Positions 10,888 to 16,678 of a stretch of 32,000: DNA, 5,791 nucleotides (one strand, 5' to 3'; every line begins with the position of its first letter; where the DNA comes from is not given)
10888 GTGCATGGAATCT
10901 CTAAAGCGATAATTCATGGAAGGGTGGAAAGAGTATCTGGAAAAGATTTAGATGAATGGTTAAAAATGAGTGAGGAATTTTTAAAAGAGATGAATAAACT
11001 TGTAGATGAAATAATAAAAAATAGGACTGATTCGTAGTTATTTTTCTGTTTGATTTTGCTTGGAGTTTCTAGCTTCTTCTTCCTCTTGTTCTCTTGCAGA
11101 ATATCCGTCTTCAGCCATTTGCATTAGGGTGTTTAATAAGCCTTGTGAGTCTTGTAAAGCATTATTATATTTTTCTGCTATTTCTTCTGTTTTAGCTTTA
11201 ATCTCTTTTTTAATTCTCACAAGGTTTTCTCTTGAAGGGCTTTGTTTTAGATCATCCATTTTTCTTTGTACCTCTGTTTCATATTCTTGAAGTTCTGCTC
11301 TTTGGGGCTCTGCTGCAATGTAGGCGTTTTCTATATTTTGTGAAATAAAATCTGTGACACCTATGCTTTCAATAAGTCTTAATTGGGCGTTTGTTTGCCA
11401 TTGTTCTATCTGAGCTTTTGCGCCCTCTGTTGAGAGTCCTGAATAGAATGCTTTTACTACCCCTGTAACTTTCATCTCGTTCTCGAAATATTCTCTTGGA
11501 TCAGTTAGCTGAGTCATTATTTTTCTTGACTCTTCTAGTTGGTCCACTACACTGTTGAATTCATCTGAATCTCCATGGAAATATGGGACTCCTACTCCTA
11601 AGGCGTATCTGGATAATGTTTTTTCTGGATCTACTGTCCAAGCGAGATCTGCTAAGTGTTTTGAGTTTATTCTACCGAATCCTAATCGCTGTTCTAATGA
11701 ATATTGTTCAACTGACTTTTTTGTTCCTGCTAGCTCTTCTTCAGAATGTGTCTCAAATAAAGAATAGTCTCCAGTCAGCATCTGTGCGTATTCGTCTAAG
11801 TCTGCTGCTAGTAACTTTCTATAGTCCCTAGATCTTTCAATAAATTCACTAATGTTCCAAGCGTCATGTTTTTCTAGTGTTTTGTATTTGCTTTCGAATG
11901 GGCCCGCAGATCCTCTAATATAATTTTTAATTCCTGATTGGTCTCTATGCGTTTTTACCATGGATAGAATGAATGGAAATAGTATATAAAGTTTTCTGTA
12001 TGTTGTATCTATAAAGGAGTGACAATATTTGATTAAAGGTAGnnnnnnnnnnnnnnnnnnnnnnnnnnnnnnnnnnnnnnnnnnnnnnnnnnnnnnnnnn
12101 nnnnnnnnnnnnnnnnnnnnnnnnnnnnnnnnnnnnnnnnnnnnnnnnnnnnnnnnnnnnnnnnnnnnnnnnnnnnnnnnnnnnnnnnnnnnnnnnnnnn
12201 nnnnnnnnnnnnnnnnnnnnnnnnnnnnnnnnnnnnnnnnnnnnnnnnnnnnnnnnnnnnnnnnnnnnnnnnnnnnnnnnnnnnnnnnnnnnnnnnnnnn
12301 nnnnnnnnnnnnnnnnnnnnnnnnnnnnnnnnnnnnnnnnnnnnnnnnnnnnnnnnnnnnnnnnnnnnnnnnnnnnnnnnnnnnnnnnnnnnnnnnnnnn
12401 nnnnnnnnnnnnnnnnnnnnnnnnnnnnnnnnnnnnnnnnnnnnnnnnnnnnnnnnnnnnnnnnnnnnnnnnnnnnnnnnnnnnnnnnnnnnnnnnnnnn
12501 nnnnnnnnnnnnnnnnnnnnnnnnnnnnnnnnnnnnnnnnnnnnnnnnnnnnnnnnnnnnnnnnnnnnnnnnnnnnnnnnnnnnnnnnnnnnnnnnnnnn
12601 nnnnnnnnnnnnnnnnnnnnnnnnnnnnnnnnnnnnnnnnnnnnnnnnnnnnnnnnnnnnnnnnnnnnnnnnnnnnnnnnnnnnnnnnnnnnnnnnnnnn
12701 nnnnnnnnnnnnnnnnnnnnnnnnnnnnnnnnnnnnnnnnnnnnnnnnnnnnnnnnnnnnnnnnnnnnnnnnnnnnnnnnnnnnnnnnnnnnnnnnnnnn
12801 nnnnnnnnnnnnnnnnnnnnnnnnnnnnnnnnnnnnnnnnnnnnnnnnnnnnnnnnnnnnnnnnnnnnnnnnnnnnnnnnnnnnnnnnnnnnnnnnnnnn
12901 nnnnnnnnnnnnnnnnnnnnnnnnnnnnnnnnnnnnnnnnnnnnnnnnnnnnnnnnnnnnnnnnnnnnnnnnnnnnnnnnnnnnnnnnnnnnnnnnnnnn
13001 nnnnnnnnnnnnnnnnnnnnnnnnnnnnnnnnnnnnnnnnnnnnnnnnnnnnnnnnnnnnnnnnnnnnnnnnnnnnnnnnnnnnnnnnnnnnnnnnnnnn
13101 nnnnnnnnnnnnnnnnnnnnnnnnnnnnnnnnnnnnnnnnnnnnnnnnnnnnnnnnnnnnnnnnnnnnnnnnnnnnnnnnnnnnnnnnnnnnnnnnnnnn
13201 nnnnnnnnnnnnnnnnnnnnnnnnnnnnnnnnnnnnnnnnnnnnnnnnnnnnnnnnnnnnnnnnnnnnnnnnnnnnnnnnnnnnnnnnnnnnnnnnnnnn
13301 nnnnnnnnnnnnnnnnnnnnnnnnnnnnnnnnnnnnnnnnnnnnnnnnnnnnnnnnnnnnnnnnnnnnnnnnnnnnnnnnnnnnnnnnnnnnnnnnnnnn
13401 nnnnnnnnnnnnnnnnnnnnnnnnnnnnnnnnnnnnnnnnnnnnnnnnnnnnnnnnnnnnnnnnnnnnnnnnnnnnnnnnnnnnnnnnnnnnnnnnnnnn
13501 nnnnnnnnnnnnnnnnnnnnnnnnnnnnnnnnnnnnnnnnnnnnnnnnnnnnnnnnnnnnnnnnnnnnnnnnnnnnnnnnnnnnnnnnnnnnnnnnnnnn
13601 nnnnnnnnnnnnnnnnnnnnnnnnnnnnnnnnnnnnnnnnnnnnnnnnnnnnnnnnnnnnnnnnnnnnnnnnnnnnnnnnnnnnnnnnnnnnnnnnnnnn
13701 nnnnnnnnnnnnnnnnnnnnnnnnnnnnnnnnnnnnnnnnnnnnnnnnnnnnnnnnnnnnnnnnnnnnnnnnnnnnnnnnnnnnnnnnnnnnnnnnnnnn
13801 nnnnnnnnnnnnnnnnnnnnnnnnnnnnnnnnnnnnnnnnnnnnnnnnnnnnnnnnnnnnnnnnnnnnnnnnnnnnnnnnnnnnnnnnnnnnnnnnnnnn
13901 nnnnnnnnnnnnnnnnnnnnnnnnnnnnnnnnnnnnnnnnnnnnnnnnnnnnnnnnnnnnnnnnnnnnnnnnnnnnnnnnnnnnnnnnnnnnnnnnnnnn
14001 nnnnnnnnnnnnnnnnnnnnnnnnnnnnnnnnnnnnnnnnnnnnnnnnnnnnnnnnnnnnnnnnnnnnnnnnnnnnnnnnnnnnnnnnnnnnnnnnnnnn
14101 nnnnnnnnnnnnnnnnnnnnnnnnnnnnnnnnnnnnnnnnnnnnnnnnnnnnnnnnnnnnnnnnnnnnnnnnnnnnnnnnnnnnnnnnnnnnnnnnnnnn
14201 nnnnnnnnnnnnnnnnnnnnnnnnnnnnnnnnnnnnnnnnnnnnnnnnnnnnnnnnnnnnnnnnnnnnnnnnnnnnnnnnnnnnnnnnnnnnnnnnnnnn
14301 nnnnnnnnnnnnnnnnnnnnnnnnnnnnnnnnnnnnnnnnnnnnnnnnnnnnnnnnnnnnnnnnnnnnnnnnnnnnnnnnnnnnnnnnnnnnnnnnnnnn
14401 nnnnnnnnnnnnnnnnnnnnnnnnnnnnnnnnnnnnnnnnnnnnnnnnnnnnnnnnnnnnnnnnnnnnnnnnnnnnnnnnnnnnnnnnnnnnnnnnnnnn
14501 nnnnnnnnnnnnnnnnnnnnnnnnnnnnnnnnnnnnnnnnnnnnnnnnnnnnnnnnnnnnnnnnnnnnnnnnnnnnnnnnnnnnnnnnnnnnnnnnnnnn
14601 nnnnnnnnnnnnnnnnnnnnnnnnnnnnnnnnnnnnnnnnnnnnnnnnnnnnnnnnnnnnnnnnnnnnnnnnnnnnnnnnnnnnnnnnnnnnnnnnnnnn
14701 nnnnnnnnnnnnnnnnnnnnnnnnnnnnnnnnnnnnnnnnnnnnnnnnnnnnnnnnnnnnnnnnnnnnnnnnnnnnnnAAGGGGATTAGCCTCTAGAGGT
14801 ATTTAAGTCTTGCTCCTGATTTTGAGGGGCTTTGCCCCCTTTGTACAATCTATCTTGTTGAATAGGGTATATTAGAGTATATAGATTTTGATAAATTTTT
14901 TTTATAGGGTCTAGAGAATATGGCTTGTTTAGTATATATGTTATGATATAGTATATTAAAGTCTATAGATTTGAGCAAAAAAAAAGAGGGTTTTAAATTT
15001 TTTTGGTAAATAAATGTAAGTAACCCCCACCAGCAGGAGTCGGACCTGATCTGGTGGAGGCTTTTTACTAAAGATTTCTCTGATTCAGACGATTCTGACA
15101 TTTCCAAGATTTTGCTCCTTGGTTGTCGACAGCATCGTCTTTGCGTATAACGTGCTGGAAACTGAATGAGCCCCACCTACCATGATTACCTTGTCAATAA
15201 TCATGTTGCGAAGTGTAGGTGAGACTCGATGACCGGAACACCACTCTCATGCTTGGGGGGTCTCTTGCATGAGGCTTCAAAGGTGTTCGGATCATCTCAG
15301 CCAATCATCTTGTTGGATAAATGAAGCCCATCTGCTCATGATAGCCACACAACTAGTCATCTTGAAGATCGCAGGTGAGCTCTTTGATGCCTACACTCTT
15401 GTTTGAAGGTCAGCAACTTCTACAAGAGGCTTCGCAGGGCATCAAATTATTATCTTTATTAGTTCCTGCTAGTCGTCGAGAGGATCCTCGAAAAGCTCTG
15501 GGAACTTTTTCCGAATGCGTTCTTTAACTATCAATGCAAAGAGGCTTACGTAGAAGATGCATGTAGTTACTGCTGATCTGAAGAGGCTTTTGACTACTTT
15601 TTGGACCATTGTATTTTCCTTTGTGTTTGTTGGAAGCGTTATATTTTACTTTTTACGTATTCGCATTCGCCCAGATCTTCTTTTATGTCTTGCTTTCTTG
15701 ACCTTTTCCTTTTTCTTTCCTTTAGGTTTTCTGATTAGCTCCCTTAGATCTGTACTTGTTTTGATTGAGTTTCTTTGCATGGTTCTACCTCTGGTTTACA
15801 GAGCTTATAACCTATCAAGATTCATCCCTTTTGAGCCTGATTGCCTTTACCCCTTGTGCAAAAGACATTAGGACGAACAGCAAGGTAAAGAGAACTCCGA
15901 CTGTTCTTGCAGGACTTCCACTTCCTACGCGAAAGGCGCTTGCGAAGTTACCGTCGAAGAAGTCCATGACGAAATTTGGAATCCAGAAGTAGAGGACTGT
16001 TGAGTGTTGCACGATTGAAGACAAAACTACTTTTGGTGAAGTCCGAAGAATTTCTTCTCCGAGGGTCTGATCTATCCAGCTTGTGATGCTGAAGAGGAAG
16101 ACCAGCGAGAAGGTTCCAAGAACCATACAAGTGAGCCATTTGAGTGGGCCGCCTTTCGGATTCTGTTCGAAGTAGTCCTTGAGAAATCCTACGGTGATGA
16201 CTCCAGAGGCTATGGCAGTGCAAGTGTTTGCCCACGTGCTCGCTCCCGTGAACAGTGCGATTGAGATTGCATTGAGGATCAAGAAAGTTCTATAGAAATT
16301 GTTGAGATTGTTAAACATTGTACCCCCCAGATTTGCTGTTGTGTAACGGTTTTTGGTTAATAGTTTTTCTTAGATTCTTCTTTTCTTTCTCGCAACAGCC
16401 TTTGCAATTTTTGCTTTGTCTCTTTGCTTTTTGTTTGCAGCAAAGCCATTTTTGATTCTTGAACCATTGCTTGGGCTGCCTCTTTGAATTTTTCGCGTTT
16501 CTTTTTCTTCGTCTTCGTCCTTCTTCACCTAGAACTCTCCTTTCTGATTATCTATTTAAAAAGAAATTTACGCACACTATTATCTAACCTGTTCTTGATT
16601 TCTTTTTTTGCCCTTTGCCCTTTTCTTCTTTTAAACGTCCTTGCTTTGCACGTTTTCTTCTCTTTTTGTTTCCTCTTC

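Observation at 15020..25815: About 10.8 kb block with bacterial diderm-type genes and bacterial translation signals, embedded between archaeal housekeeping genes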

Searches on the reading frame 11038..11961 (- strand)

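Call 6: search_protein_families(library=pfam, proteins=[window:11038-11961:-], max_evalue=0.1)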
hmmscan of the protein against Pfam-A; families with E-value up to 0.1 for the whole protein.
window:11038-11961:- (307 aa): 2 families
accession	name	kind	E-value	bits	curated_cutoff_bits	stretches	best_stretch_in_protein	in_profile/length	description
PF13763.11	DUF4167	-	0.044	14.5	25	0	4-31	20-47/78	Domain of unknown function (DUF4167)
PF15917.11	Piezo_TM25-28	-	0.077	12.4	27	1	42-116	256-322/328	Piezo TM25-28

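Call 42: search_protein_families(library=ncbifam, proteins=[window:11038-11961:-], max_evalue=0.01)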
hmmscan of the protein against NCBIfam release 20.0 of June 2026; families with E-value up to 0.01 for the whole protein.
window:11038-11961:- (307 aa): 0 families

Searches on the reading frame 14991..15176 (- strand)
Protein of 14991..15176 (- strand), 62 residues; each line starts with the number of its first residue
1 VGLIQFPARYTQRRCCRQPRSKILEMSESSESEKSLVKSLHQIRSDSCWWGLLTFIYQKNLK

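Call 109: search_protein_families(library=pfam, proteins=[window:14991-15176:-], max_evalue=0.05)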
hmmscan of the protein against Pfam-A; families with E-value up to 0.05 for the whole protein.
seq(62 aa): 0 families

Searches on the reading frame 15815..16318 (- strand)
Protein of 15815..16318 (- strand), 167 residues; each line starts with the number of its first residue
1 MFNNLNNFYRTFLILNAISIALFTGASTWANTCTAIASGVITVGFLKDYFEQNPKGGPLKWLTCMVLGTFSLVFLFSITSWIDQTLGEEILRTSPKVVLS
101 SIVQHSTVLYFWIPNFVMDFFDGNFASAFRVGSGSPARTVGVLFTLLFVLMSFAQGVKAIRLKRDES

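Call 4: search_protein_families(library=pfam, proteins=[window:15815-16318:-], max_evalue=0.1)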
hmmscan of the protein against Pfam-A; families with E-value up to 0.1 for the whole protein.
window:15815-16318:- (167 aa): 0 families

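Call 41: search_protein_families(library=phrogs, proteins=[window:15815-16318:-], max_evalue=0.01)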
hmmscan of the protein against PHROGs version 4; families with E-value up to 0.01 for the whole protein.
window:15815-16318:- (167 aa): 0 families

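Call 110: search_protein_families(library=padloc, proteins=[window:15815-16318:-], max_evalue=0.01)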
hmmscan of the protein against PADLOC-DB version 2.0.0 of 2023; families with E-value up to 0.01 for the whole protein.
window:15815-16318:- (167 aa): 0 families

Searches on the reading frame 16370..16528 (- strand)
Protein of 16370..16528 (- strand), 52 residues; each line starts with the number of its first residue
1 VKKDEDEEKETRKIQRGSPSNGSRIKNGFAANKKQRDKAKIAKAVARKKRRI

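Call 65: search_protein_families(library=pfam, proteins=[window:16370-16528:-], max_evalue=0.01)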
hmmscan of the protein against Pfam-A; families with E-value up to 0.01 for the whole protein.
window:16370-16528:- (52 aa): 0 families
